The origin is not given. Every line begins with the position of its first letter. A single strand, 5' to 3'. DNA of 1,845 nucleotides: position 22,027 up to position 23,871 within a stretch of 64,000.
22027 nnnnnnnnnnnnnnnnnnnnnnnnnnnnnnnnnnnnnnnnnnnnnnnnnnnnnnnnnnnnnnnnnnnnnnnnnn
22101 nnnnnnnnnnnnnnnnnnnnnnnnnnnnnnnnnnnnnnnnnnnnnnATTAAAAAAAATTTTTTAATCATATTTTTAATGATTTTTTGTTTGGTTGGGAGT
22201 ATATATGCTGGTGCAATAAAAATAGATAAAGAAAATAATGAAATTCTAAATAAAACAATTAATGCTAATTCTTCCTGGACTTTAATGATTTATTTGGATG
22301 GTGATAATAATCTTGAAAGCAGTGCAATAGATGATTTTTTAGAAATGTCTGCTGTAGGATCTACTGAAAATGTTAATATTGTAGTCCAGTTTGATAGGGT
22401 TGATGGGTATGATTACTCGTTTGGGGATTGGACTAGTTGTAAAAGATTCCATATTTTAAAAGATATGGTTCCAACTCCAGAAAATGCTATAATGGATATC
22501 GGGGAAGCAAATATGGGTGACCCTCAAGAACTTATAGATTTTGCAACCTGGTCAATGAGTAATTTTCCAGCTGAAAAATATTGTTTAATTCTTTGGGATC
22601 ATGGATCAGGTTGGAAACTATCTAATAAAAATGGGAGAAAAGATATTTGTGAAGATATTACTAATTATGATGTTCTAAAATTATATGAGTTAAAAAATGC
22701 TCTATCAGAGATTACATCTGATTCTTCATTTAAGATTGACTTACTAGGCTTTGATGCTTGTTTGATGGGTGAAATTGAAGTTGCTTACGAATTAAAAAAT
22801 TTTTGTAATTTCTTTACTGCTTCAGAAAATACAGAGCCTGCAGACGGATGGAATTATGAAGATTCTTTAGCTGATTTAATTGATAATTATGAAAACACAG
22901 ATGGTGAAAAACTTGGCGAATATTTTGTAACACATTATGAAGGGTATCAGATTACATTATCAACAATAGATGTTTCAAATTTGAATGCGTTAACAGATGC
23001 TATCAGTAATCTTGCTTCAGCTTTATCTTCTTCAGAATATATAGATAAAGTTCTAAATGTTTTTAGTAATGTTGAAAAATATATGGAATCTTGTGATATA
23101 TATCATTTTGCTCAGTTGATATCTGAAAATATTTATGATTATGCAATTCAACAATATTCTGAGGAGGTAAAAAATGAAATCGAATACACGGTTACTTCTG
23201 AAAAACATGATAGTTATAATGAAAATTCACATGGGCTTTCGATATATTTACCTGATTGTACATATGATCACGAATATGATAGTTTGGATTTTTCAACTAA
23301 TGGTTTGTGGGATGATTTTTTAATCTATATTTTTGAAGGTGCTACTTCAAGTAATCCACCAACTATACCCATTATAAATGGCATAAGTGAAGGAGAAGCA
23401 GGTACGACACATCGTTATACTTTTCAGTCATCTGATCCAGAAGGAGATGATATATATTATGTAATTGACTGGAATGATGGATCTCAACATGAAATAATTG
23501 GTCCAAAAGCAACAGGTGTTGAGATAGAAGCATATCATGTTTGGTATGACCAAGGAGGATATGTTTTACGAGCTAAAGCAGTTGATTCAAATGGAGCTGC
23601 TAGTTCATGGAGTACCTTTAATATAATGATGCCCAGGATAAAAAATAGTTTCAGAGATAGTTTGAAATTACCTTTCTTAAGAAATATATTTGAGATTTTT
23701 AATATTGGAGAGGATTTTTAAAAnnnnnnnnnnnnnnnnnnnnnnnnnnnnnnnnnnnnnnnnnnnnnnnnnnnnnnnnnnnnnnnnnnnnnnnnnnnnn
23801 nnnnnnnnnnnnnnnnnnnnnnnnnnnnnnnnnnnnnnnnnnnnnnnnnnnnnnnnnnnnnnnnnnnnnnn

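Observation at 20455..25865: Three-gene secreted module sharing a PKD-like domain, centred on a clostripain-type (C11) peptidase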

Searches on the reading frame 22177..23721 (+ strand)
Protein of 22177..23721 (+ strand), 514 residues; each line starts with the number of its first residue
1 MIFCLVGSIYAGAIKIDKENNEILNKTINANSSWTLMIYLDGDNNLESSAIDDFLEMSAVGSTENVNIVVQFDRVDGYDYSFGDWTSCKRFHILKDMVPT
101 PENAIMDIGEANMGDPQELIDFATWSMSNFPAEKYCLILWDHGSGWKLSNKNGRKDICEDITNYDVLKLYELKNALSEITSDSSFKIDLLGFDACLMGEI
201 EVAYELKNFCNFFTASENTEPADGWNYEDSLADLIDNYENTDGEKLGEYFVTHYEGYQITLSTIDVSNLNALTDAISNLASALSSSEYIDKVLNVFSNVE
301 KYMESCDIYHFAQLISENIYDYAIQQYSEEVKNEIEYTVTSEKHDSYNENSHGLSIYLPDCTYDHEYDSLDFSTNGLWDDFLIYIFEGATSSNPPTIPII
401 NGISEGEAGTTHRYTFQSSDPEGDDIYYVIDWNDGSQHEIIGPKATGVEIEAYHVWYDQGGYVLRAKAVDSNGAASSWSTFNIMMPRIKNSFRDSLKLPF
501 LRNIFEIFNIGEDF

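Call 3: search_protein_families(library=pfam, proteins=[window:22177-23718:+], max_evalue=0.1)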
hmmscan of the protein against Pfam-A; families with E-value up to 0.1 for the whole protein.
window:22177-23718:+ (514 aa): 4 families
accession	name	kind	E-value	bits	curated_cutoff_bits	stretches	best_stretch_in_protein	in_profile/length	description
PF03415.19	Peptidase_C11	-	7.2e-52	177.5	25.8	1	39-382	2-356/359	Clostripain family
PF18911.6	PKD_4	-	0.0072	16.8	27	1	394-483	3-83/85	PKD domain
PF00801.26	PKD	-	0.022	15.2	23.5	1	412-481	15-78/80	PKD domain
PF13090.12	PP_kinase_C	-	0.024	14.6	25.8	1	285-365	70-150/172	Polyphosphate kinase C-terminal domain 2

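Call 4: search_protein_families(library=ncbifam, proteins=[window:22177-23718:+], max_evalue=0.1)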
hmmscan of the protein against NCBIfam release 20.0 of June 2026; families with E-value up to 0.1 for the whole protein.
window:22177-23718:+ (514 aa): 2 families
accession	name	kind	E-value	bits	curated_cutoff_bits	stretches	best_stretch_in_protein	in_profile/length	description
TIGR02806.2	clostrip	equivalog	6.6e-22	78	550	1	35-215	3-197/472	clostripain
NF058578.1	CPR_pilus_PamR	equivalog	0.0046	15.8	300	1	430-475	185-229/297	pilus system RbmA-like protein PamR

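Call 10: find_encoding_contigs(protein=window:22177-23721:+, flank=10000, max_places=6)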
Protein window:22177-23721:+ (514 aa): 2 contigs read that carry it; 1 place shown.
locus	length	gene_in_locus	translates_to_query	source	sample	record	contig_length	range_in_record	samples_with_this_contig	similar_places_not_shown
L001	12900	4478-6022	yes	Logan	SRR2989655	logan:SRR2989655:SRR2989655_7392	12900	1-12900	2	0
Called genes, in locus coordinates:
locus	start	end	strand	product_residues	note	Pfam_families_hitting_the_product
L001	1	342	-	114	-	?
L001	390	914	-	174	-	PF00156:Pribosyltran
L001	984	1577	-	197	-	-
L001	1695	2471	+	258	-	PF01022:HTH_5, PF12840:HTH_20, PF09339:HTH_IclR (weak)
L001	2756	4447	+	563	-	-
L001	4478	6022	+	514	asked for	PF03415:Peptidase_C11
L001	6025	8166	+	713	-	PF18998:Flg_new_2 (faint), PF00801:PKD (faint)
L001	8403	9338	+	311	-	PF08271:Zn_Ribbon_TF, PF00382:TFIIB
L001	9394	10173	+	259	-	PF08282:Hydrolase_3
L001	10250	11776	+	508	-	PF00924:MS_channel_2nd, PF21082:MS_channel_3rd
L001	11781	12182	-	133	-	PF00293:NUDIX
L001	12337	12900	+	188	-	?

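Call 11: find_homologous_proteins(query=window:22177-23718:+)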
Query window:22177-23718:+ (514 aa): 1464 proteins with E <= 0.001 among 6921 candidates; the best 120 are listed.
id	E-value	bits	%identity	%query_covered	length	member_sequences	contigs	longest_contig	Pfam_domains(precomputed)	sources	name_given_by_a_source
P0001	0.0e+0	1179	100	100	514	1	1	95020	PF03415.20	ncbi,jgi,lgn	-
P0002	1.2e-220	752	84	75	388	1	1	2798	PF03415.20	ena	-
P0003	1.9e-204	699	60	98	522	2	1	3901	PF03415.20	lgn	-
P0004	4.7e-166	572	53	95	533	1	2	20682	PF03415.20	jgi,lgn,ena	-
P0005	8.5e-163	561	50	99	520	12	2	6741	PF03415.20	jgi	-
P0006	4.4e-162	559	51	98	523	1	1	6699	PF03415.20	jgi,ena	-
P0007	1.3e-149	518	51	93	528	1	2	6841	PF03415.20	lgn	-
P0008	4.3e-145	503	47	97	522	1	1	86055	PF03415.20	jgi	jgi:hypothetical protein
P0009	1.4e-143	498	48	98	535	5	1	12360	PF03415.20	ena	-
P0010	2.8e-142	493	47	99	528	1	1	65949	PF03415.20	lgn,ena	-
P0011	7.8e-141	489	47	99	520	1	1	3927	PF03415.20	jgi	jgi:hypothetical protein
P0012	4.9e-138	479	47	99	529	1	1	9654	PF03415.20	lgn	-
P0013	6.6e-138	479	44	97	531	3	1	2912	PF03415.20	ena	-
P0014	6.9e-138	479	48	93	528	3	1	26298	PF03415.20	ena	-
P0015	1.0e-131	459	45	97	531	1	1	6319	PF03415.20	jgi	jgi:hypothetical protein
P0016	2.2e-130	454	58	70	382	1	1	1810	PF03415.20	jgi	jgi:hypothetical protein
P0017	4.8e-130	453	45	96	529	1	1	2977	PF03415.20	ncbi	-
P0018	1.1e-127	445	45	96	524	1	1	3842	PF00801.27,PF03415.20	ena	-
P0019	2.1e-126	441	48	86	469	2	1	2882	PF03415.20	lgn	-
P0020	1.3e-125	438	43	98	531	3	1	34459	PF03415.20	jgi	-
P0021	1.3e-123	432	43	95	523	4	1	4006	PF03415.20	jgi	-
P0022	1.8e-117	412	34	69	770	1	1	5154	PF03415.20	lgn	-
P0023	1.4e-116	409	43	94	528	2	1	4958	PF03415.20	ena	-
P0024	1.9e-114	402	41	93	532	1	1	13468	PF03415.20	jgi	jgi:hypothetical protein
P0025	7.4e-114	400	36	69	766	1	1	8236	PF03415.20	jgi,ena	-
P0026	3.3e-111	391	42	95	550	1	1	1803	PF00801.27,PF03415.20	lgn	-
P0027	1.7e-110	389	43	92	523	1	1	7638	PF03415.20,PF18911.7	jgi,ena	-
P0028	7.2e-105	370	42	89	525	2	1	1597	PF03415.20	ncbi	-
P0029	6.2e-104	367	42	87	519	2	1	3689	PF03415.20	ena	-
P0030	4.0e-96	341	33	69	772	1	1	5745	PF03415.20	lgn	-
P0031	4.8e-92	328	39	89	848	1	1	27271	PF19190.7,PF00801.27,PF22076.3,PF22544.3,PF03415.20,PF18911.7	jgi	jgi:hypothetical protein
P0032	3.0e-89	318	37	98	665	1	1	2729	PF03415.20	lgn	-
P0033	1.9e-87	313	44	69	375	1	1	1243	PF03415.20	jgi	jgi:hypothetical protein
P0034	3.2e-85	305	44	72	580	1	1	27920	PF03415.20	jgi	-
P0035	5.7e-85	304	43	69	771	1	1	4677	PF18998.7,PF07705.18,PF03415.20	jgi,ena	-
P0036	5.9e-85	304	44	71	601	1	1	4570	PF03415.20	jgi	-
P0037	7.2e-85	304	45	69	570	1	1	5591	PF03415.20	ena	-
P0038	9.7e-85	304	32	72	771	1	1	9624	PF03415.20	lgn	-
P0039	1.8e-84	303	43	69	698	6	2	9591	PF03415.20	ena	-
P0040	2.2e-84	302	41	73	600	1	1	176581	PF03415.20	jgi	-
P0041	1.6e-83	300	44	71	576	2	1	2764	PF00404.25,PF03415.20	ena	-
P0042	2.9e-83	299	42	75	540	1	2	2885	PF03415.20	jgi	jgi:hypothetical protein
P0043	5.5e-83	298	46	68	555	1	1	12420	PF03415.20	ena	-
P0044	6.2e-83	298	41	75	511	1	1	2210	PF03415.20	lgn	-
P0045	8.9e-83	297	43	68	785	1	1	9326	PF04151.22,PF00404.25,PF03415.20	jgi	jgi:cysteine peptidase C11 family protein/pre-peptidase/dockerin type I repeat protein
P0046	3.0e-82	295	42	71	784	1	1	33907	PF04151.22,PF03415.20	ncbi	-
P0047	5.6e-82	294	42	71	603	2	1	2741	PF03415.20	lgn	-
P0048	8.2e-82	294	41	74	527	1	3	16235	PF03415.20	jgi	jgi:hypothetical protein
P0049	1.5e-81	293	41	75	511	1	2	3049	PF03415.20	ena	-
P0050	1.8e-81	293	42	70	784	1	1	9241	PF04151.22,PF03415.20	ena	-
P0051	2.4e-81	292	41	75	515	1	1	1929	PF03415.20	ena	-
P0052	6.9e-81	291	42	69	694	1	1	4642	PF03415.20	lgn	-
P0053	7.7e-81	291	43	68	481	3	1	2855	PF03415.20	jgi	-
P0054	1.3e-80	290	40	76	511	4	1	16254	PF03415.20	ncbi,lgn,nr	ncbi:MAG: hypothetical protein HZA10_01535 [Nitrospirae bacterium]|nr:hypothetical protein [Nitrospi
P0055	2.0e-80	289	43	77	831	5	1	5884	PF03415.20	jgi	jgi:hypothetical protein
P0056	3.0e-80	289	43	71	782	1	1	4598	PF04151.22,PF13620.13,PF03415.20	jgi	jgi:hypothetical protein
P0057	5.8e-80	288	41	72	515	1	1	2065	PF03415.20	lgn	-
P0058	9.5e-80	287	42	71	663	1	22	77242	PF04151.22,PF03415.20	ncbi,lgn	-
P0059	1.1e-79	287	53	38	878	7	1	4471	PF18998.7,PF03415.20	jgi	-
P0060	1.8e-79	286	42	68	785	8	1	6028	PF04151.22,PF00404.25,PF03415.20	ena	-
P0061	2.3e-79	286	41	74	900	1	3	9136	PF03415.20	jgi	jgi:hypothetical protein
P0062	4.4e-79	285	41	70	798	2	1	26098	PF04151.22,PF00404.25,PF03415.20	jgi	jgi:hypothetical protein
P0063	5.9e-79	284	40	75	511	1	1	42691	PF03415.20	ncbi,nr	ncbi:MAG: clostripain-related cysteine peptidase [Deltaproteobacteria bacterium]|nr:clostripain-rela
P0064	6.4e-79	284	45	67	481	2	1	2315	PF03415.20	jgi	jgi:hypothetical protein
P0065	9.2e-79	284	41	74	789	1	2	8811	PF13229.13,PF03415.20,PF05048.20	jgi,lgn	jgi:parallel beta-helix repeat protein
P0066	1.7e-78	283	42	71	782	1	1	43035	PF04151.22,PF03415.20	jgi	jgi:hypothetical protein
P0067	3.4e-78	282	41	70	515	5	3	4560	PF03415.20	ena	-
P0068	4.2e-78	282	42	71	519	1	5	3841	PF03415.20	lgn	-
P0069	6.6e-78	281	41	70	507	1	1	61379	PF03415.20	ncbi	ncbi:exported hypothetical protein [Candidatus Magnetomoraceae bacterium gMMP-1]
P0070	7.5e-78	281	37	72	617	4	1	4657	PF03415.20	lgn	-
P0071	9.6e-78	280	43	68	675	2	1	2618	PF00404.25,PF03415.20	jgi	jgi:hypothetical protein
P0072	1.4e-77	280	42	68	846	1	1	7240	PF03415.20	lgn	-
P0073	1.6e-77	280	40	76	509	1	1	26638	PF03415.20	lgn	-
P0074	1.8e-77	280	41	72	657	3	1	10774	PF20773.6,PF03415.20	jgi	jgi:hypothetical protein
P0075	2.1e-77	279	42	70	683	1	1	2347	PF03415.20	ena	-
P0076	2.3e-77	279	40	74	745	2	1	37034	PF03781.23,PF03415.20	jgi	-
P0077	3.2e-77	279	37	74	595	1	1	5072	PF03415.20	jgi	-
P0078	9.9e-77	277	40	70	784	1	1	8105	PF04151.22,PF03415.20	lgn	-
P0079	1.3e-76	277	40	71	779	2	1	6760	PF04151.22,PF03415.20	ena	-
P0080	1.7e-76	276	41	73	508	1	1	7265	PF03415.20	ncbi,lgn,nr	ncbi:MAG: clostripain-related cysteine peptidase [Thermodesulfobacteriota bacterium]|nr:clostripain-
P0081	1.8e-76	276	38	70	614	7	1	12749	PF03415.20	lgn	-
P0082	1.8e-76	276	38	77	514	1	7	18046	PF03415.20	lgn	-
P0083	2.0e-76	276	41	75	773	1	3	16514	PF03415.20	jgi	jgi:clostripain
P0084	2.8e-76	276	39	72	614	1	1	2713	PF03415.20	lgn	-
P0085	2.9e-76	276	39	71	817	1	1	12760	PF03415.20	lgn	-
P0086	8.1e-76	274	42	68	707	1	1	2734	PF00404.25,PF07705.18,PF10633.16,PF03415.20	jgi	jgi:hypothetical protein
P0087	8.6e-76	274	40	68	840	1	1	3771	PF03415.20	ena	-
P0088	1.3e-75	273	42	71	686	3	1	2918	PF04151.22,PF00404.25,PF03415.20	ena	-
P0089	1.5e-75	273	39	69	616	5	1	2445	PF03415.20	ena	-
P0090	1.6e-75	273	42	68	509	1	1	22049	PF03415.20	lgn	-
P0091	2.1e-75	273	39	72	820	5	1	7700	PF03415.20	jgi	-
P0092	2.8e-75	272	42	68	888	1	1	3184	PF04151.22,PF03415.20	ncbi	-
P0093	3.2e-75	272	41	73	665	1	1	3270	PF13517.13,PF03415.20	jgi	-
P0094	4.0e-75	272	40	70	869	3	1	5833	PF04151.22,PF03415.20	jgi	jgi:hypothetical protein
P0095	5.1e-75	272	43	69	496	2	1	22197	PF03415.20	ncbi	ncbi:MAG: clostripain-related cysteine peptidase [bacterium]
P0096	2.8e-74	269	39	68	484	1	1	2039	PF13385.14,PF03415.20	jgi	jgi:hypothetical protein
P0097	3.0e-74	269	40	69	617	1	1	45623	PF03415.20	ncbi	-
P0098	5.7e-74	268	39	69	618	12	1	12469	PF03415.20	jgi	-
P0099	5.9e-74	268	34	74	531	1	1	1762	PF03415.20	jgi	jgi:hypothetical protein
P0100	6.5e-74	268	40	70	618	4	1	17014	PF03415.20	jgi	jgi:hypothetical protein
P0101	8.7e-74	267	42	69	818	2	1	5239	PF13620.13,PF22904.4,PF03415.20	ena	-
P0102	1.5e-73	267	39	69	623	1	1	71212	PF03415.20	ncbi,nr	ncbi:MAG: hypothetical protein HXS44_05030 [Theionarchaea archaeon]|nr:hypothetical protein [Theiona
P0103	1.6e-73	267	38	69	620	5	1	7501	PF03415.20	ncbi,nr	ncbi:MAG: hypothetical protein HXS40_02835 [Theionarchaea archaeon]|nr:hypothetical protein [Theiona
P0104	2.0e-73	266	40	69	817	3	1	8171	PF03415.20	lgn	-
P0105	2.1e-73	266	39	68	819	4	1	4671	PF03415.20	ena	-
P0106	3.1e-73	266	39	72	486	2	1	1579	PF00082.28,PF03415.20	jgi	jgi:hypothetical protein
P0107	3.2e-73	266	40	69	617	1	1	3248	PF03415.20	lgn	-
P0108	5.9e-73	265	39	69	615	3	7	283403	PF03415.20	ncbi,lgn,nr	ncbi:MAG: hypothetical protein HXS41_05565 [Theionarchaea archaeon]|nr:hypothetical protein [Theiona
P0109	7.5e-73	264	41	68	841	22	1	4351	PF03415.20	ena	-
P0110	1.1e-72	264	43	68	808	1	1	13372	PF22148.2,PF18962.8,PF00082.28,PF03415.20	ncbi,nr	ncbi:MAG: S8 family serine peptidase [bacterium]|nr:S8 family serine peptidase [bacterium]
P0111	1.5e-72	263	39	69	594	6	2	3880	PF03415.20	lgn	-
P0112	2.1e-72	263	36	86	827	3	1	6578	PF03415.20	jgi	jgi:hypothetical protein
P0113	2.2e-72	263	39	74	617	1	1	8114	PF03415.20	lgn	-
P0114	2.5e-72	263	40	68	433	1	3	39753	PF03415.20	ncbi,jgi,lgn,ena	-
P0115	3.0e-72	262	39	71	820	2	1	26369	PF03415.20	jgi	jgi:hypothetical protein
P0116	3.6e-72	262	37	73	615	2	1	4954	PF03415.20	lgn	-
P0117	4.5e-72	262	39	70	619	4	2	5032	PF03415.20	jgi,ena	-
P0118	4.7e-72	262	39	69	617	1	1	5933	PF03415.20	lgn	-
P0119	4.8e-72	262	39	69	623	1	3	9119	PF03415.20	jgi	jgi:hypothetical protein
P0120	4.8e-72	262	40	73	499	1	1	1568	PF03415.20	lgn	-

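Call 12: find_encoding_contigs(protein=P0008, flank=8000, max_places=2)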
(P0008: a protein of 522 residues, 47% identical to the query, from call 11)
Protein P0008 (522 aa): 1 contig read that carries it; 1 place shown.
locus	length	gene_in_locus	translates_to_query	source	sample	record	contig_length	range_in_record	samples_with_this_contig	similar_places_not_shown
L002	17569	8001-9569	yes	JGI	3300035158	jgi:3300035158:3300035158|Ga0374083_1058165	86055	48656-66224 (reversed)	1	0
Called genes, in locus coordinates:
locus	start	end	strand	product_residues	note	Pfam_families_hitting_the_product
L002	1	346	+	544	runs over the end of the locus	PF00082:Peptidase_S8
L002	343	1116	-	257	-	PF03029:ATP_bind_1, PF03193:RsgA_GTPase (faint), PF13479:AAA_24 (faint), PF16575:CLP1_P (faint)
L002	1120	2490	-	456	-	PF02844:GARS_N, PF01071:GARS_A, PF02843:GARS_C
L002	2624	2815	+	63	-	-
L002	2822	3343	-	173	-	PF00156:Pribosyltran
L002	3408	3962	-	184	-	-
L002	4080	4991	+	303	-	PF01022:HTH_5, PF12802:MarR_2 (weak), PF12840:HTH_20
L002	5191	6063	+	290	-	PF00924:MS_channel_2nd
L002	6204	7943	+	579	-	PF00801:PKD (faint), PF18911:PKD_4 (faint)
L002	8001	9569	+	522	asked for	PF03415:Peptidase_C11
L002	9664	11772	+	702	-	PF00801:PKD, PF18911:PKD_4 (weak)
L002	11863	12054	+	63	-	-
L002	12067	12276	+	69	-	-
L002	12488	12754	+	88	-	PF03083:MtN3_slv (weak), PF04193:PQ-loop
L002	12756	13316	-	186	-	PF13580:SIS_2 (faint), PF01380:SIS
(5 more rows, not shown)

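Call 13: find_encoding_contigs(protein=P0010, flank=8000, max_places=2)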
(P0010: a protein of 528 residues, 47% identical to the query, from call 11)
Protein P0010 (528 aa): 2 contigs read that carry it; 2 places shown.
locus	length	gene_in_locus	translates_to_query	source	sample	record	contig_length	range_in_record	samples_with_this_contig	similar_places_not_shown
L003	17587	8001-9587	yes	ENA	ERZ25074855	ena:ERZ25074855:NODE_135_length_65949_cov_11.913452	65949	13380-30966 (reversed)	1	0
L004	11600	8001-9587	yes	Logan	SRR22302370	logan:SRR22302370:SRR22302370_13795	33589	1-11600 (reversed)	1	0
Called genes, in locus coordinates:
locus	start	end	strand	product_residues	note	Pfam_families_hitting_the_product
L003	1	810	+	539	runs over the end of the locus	PF00082:Peptidase_S8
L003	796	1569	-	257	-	PF03029:ATP_bind_1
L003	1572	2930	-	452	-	PF02844:GARS_N, PF01071:GARS_A, PF02843:GARS_C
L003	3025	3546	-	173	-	PF00156:Pribosyltran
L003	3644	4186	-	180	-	PF24318:DUF7490 (weak)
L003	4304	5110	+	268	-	PF01022:HTH_5, PF12802:MarR_2 (weak), PF12840:HTH_20, PF13412:HTH_24 (weak), PF25212:HVO_A0114 (weak), PF09339:HTH_IclR (faint), PF13463:HTH_27 (weak)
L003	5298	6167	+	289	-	PF00924:MS_channel_2nd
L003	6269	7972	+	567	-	PF25788:Ig_Rha78A_N (faint), PF00801:PKD (weak), PF18911:PKD_4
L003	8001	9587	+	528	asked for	PF03415:Peptidase_C11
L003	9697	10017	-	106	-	-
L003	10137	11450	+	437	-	-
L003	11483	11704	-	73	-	-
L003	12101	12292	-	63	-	PF00313:CSD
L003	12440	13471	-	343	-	-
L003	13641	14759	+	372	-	PF05048:NosD, PF13229:Beta_helix, PF05048:NosD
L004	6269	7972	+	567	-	PF25788:Ig_Rha78A_N (faint), PF00801:PKD (weak), PF18911:PKD_4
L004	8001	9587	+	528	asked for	PF03415:Peptidase_C11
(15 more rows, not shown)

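Call 14: find_encoding_contigs(protein=P0004, flank=8000, max_places=2)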
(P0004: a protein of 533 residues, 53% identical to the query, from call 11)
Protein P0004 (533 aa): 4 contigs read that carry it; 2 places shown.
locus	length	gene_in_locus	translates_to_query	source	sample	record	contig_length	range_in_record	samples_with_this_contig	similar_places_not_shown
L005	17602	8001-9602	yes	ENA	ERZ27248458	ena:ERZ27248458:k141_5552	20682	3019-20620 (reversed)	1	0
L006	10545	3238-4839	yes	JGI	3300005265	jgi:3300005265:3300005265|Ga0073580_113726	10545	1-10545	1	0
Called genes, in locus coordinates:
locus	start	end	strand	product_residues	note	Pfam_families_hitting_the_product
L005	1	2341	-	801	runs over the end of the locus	?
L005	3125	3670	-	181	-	PF24318:DUF7490 (weak)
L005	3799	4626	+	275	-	PF01022:HTH_5, PF12802:MarR_2 (weak), PF12840:HTH_20, PF13412:HTH_24 (weak), PF25212:HVO_A0114 (weak), PF09339:HTH_IclR (weak)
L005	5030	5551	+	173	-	PF00924:MS_channel_2nd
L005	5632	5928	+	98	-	-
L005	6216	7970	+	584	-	PF18911:PKD_4 (faint)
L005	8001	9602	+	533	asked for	PF03415:Peptidase_C11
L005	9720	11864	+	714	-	PF00801:PKD (faint), PF18998:Flg_new_2 (faint)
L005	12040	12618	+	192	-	-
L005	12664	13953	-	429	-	PF02310:B12-binding, PF04055:Radical_SAM, PF13282:DUF4070 (faint)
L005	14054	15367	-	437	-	PF02310:B12-binding, PF04055:Radical_SAM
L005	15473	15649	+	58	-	-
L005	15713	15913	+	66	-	-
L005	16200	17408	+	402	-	-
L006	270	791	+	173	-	PF00924:MS_channel_2nd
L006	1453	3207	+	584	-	PF18911:PKD_4 (faint)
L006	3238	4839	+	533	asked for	PF03415:Peptidase_C11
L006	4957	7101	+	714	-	PF00801:PKD (faint), PF18998:Flg_new_2 (faint)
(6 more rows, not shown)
